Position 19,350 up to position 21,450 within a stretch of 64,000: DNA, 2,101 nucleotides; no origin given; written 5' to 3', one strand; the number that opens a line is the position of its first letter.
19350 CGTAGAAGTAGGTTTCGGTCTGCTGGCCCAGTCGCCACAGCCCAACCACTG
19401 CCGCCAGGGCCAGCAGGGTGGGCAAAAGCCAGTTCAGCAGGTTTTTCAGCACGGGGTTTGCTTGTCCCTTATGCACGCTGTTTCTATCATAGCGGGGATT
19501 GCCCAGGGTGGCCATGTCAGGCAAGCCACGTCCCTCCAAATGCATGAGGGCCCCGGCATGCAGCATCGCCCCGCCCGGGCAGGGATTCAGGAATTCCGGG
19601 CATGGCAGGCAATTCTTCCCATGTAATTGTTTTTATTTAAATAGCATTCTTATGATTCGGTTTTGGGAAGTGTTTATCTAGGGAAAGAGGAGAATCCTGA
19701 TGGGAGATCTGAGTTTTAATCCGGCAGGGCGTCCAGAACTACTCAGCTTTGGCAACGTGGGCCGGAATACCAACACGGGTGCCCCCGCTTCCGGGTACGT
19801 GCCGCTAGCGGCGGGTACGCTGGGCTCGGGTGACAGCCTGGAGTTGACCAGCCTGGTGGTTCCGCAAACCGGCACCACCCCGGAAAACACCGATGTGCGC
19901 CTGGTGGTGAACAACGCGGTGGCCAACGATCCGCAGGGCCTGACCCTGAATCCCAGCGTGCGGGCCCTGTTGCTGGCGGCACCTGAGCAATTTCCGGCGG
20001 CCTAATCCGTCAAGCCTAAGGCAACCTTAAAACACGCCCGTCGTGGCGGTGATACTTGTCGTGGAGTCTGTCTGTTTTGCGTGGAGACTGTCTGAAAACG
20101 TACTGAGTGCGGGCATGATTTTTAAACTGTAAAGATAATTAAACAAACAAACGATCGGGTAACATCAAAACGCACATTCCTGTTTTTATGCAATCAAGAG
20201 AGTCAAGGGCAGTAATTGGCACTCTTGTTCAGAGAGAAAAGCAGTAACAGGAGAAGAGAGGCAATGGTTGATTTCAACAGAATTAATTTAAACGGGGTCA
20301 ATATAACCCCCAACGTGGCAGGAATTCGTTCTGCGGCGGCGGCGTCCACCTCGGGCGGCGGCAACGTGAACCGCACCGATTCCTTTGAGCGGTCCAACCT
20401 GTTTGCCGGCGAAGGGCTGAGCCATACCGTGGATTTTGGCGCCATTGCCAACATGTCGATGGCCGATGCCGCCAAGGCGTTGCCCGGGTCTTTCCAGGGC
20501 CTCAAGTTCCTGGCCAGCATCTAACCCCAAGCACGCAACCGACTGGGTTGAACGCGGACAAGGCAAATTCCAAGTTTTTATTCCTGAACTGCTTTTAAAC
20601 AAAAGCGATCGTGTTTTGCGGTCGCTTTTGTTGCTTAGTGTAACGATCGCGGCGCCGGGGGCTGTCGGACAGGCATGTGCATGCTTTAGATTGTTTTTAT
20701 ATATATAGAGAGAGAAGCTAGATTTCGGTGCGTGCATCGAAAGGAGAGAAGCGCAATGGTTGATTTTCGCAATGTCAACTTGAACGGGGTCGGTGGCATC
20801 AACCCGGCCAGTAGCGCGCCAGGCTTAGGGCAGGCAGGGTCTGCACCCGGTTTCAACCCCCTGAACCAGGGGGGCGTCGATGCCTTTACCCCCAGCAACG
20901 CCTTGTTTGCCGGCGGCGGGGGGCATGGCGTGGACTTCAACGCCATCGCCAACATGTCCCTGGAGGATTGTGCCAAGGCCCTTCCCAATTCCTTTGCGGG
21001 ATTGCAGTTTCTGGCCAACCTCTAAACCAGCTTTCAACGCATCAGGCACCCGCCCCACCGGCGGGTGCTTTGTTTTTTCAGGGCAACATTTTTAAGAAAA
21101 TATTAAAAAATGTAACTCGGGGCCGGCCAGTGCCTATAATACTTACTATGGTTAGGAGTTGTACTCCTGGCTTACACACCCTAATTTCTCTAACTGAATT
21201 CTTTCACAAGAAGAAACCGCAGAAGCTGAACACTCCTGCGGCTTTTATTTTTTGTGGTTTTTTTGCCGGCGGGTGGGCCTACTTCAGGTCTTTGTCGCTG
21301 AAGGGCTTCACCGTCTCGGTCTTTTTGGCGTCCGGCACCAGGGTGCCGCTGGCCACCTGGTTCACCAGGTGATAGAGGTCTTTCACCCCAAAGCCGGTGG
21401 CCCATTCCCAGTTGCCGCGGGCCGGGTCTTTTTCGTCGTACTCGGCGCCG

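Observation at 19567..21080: AT-rich islet with three small Gly/Asn-rich ORFs, including a tandem paralog pair (MVDF…NLNGV…FLA)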

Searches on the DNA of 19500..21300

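Call 63: search_rna_families(source=window, start=19500, end=21300, threshold=evalue, max_evalue=5)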
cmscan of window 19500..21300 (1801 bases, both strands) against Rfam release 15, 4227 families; matches with E-value up to 5: 9.
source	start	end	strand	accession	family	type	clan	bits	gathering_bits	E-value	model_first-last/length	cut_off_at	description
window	20992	21079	+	RF01772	rnk_pseudo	Cis-reg; leader;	-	23.6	55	0.33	1-108/108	no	Pseudomonas rnk leader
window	21045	21119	-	RF00624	P9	Gene;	-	21.6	43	0.088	1-74/74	no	Pseudomonas sRNA P9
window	20554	20639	+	RF00558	L20_leader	Cis-reg; leader;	-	18.8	58.7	1.2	1-127/127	no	Ribosomal protein L20 leader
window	20559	20632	+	RF02631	Hrs13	Gene; sRNA;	-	18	52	0.22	1-82/82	no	Hfq-regulated sRNA 13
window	20850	20883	+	RF01329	CRISPR-DR15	Gene; CRISPR;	-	17.6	36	3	1-37/37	no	CRISPR RNA direct repeat element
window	21046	21094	+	RF02837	anti-hemB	Gene; sRNA;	-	14.1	49.5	4.5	1-81/81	no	Burkholderia RNA 7 (anti-hemB)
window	20845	20870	+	RF00628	RgsA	Gene; sRNA;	-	13.5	88.4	1.8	169-194/194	no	RgsA sRNA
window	19661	19969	-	RF01877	MIAT_exon5_3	Gene; lncRNA;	-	12.5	90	0.28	1-382/382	no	Myocardial infarction associated transcript exon 5 conserved region 3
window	21195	21248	+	RF01472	rli40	Gene; sRNA;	-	12.5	100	3.8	1-263/263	no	Listeria sRNA rli40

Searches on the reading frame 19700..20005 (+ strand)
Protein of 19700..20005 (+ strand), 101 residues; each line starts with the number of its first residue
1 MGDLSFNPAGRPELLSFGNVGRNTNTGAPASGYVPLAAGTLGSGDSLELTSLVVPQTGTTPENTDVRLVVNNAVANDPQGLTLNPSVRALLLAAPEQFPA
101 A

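Call 7: search_protein_families(library=pfam, proteins=[window:19700-20005:+], max_evalue=0.01)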
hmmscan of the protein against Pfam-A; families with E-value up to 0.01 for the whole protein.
window:19700-20005:+ (101 aa): 0 families

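Call 45: search_protein_families(library=ncbifam, proteins=[window:19700-20005:+], max_evalue=1)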
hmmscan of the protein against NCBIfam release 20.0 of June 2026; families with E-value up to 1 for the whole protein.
window:19700-20005:+ (101 aa): 1 family
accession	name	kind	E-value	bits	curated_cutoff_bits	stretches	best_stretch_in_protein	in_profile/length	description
NF010628.0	PRK14022.1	equivalog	0.31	9.7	536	1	57-92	158-193/483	UDP-N-acetylmuramoyl-L-alanyl-D-glutamate--L-lysine ligase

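Call 88: search_protein_families(library=pfam, proteins=[window:19700-20002:+], max_evalue=5)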
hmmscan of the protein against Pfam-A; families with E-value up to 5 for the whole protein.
window:19700-20002:+ (101 aa): 0 families

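Call 100: search_protein_families(library=phrogs, proteins=[window:19700-20002:+], max_evalue=1)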
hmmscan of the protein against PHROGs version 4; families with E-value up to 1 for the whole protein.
window:19700-20002:+ (101 aa): 0 families

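Call 101: search_protein_families(library=padloc, proteins=[window:19700-20002:+], max_evalue=1)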
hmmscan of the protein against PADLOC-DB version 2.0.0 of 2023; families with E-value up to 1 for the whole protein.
window:19700-20002:+ (101 aa): 0 families

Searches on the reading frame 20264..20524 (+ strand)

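Call 7: search_protein_families(library=pfam, proteins=[window:20264-20524:+], max_evalue=0.01)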
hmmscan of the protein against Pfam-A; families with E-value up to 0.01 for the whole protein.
window:20264-20524:+ (86 aa): 0 families

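Call 45: search_protein_families(library=ncbifam, proteins=[window:20264-20524:+], max_evalue=1)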
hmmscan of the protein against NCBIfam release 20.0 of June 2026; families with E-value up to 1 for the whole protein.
window:20264-20524:+ (86 aa): 0 families

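Call 100: search_protein_families(library=phrogs, proteins=[window:20264-20521:+], max_evalue=1)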
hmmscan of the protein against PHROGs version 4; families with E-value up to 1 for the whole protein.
window:20264-20521:+ (86 aa): 1 family
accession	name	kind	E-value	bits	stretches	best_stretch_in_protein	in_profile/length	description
phrog_18824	-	unknown function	0.065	12.8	1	11-72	861-920/936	-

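Call 101: search_protein_families(library=padloc, proteins=[window:20264-20521:+], max_evalue=1)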
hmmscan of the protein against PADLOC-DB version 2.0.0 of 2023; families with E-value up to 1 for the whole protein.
window:20264-20521:+ (86 aa): 0 families
